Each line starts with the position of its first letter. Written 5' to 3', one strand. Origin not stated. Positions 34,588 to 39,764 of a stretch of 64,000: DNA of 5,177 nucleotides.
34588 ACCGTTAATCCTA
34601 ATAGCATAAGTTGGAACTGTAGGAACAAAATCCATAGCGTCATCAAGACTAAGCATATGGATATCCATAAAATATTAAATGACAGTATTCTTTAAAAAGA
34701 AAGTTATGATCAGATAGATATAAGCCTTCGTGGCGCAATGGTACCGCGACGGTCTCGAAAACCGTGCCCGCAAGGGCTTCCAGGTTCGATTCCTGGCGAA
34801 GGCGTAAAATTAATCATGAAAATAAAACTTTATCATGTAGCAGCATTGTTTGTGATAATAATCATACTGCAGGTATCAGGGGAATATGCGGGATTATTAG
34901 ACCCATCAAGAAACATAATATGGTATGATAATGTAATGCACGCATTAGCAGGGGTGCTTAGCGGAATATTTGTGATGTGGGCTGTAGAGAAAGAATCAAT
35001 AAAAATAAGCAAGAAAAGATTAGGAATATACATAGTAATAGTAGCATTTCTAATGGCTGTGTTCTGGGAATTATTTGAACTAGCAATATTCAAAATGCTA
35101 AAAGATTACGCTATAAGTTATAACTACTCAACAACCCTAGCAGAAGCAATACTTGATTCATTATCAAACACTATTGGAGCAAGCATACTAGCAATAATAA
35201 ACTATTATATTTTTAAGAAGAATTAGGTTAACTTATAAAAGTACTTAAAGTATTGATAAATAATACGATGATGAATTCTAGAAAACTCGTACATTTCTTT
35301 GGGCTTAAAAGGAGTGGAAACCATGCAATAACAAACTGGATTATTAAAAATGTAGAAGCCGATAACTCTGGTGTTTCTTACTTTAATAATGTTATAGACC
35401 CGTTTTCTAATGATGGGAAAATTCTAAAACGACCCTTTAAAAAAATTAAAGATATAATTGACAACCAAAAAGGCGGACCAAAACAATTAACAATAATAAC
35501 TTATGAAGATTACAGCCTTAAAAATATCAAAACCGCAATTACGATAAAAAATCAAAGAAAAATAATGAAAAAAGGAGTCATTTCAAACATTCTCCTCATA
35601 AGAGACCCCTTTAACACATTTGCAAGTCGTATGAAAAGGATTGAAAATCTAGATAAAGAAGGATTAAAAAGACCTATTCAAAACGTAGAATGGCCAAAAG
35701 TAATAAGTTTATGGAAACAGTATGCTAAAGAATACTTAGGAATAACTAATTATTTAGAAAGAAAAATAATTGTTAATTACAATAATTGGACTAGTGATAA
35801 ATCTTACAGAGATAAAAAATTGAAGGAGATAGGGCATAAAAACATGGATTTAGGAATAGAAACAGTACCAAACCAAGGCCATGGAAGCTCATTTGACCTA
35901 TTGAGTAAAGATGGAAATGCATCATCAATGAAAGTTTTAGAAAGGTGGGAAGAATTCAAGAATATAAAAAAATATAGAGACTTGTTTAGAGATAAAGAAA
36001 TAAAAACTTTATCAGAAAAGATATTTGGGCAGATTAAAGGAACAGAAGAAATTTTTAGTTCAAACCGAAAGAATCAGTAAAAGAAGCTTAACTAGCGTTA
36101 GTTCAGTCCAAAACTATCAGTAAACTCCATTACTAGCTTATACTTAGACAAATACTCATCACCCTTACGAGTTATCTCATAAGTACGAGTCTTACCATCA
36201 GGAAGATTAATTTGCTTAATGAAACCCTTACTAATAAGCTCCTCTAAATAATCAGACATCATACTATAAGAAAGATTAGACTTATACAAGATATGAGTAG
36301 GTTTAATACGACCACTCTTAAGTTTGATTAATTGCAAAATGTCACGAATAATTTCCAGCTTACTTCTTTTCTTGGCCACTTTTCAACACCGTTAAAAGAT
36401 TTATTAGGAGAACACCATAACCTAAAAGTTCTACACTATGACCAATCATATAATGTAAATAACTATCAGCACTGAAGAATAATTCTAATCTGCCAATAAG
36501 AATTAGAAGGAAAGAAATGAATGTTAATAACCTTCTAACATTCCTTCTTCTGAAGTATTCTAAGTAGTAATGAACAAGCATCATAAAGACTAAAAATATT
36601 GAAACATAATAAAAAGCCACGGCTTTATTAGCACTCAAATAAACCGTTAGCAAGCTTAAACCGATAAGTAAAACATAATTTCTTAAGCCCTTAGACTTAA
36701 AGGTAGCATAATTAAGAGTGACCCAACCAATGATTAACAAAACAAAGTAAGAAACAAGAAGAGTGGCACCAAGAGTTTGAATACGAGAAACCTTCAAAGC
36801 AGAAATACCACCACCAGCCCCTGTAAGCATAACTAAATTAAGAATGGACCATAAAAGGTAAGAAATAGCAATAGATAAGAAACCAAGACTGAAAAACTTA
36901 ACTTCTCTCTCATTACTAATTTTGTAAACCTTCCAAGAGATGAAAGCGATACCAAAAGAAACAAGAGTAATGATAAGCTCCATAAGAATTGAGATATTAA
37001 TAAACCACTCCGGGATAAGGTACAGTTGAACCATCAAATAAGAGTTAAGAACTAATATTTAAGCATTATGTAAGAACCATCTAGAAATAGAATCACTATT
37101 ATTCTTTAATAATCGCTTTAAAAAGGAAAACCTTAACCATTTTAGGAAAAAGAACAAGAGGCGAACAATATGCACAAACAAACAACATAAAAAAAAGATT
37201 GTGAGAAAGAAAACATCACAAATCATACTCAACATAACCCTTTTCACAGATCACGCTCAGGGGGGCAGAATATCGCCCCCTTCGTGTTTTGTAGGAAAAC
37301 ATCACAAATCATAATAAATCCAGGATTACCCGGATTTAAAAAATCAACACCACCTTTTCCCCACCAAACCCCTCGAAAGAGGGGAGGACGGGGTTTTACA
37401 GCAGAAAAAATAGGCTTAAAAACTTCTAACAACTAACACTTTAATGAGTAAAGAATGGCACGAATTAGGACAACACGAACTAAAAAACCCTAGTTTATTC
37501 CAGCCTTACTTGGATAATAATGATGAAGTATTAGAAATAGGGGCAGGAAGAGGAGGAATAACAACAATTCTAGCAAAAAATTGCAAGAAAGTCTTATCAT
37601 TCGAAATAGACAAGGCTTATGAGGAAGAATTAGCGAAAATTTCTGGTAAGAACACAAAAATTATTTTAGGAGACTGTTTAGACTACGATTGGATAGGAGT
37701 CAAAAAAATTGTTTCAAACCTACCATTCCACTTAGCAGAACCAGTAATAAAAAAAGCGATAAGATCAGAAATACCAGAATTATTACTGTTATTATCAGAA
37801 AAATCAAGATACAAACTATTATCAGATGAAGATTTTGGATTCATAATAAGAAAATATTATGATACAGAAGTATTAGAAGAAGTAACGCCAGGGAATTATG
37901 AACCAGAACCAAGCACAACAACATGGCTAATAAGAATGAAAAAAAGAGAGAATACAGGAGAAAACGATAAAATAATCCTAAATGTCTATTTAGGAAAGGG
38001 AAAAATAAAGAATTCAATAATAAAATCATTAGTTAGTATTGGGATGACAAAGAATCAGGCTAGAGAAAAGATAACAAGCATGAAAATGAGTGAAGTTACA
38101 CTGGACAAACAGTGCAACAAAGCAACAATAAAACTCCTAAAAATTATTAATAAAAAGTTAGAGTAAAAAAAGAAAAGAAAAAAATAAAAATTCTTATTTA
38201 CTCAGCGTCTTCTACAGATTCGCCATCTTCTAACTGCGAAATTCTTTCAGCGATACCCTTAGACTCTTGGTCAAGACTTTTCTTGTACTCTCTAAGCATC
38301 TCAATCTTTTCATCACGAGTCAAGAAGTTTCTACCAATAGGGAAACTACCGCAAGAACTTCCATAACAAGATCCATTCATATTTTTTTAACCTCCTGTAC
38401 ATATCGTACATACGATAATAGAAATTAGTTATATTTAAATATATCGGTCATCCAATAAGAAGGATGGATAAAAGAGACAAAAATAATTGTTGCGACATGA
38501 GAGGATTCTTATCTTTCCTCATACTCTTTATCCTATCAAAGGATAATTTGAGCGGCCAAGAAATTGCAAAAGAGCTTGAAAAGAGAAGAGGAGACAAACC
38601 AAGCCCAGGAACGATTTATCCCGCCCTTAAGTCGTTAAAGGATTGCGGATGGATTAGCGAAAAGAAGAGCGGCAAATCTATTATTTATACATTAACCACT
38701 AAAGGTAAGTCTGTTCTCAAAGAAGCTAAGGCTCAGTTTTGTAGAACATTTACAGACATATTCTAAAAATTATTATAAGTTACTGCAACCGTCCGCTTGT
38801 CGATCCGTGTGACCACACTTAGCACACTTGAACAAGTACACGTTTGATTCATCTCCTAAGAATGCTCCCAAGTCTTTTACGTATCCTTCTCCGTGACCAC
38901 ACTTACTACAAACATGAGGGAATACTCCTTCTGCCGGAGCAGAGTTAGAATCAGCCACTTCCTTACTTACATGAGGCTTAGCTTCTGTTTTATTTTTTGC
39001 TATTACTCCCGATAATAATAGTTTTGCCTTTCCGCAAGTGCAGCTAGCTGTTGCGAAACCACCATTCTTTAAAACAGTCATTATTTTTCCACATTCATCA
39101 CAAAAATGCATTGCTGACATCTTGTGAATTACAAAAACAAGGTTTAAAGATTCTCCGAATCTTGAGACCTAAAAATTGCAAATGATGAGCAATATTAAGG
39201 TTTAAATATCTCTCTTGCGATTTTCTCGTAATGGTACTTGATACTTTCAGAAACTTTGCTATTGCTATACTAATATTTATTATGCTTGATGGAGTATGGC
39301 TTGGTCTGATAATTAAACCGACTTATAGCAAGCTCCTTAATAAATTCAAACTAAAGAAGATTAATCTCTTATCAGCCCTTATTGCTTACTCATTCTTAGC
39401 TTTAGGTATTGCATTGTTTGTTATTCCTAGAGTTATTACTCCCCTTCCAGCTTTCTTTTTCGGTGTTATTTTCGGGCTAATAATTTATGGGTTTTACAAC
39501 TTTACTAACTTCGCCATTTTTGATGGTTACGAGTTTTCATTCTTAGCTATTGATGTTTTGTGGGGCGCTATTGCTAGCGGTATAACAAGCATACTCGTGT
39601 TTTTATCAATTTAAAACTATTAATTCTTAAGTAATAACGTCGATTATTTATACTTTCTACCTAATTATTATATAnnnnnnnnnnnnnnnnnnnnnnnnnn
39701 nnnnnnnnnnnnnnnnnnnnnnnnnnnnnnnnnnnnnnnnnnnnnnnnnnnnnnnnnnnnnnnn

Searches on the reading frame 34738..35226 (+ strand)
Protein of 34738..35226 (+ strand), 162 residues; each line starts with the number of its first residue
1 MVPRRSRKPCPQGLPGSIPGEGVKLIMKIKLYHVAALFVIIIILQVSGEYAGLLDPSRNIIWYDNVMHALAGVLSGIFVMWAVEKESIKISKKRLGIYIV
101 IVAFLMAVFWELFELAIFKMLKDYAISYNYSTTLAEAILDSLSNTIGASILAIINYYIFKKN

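Call 61: search_protein_families(library=pfam, proteins=[window:34738-35226:+], max_evalue=0.1)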
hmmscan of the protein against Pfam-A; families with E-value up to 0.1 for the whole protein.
window:34738-35226:+ (162 aa): 2 families
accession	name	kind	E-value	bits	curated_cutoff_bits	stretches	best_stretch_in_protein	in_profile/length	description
PF09997.14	DUF2238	-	0.0017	18.7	26.4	1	54-129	52-124/140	Predicted membrane protein (DUF2238)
PF01899.21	MNHE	-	0.043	14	27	1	62-113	12-58/145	Na+/H+ ion antiporter subunit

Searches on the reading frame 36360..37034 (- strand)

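Call 61: search_protein_families(library=pfam, proteins=[window:36360-37034:-], max_evalue=0.1)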
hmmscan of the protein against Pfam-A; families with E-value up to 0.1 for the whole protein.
window:36360-37034:- (224 aa): 2 families
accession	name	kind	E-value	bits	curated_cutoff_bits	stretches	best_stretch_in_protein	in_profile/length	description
PF17159.10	MASE3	-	0.00041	20.5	31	1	14-61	9-56/226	Membrane-associated sensor domain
PF24365.1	DUF7521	-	0.0022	18.7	27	1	17-72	3-58/82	Family of unknown function (DUF7521)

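Call 90: search_protein_families(library=ncbifam, proteins=[window:36360-37034:-], max_evalue=0.1)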
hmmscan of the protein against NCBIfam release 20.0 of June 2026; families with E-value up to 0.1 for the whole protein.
window:36360-37034:- (224 aa): 1 family
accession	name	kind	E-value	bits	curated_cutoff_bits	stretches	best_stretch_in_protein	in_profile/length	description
TIGR04370.1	glyco_rpt_poly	subfamily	0.052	12.5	40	1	11-196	43-245/396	oligosaccharide repeat unit polymerase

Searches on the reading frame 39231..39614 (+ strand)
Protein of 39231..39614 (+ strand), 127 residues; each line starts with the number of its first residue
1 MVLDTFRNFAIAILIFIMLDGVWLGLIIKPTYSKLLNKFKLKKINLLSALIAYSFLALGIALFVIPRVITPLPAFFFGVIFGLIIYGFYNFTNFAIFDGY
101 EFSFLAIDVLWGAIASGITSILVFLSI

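Call 61: search_protein_families(library=pfam, proteins=[window:39231-39614:+], max_evalue=0.1)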
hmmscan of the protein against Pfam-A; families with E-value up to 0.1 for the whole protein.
window:39231-39614:+ (127 aa): 1 family
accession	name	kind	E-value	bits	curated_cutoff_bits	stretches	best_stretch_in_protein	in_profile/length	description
PF09945.14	DUF2177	-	3.8e-23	82.4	26.9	1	8-124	4-123/124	Predicted membrane protein (DUF2177)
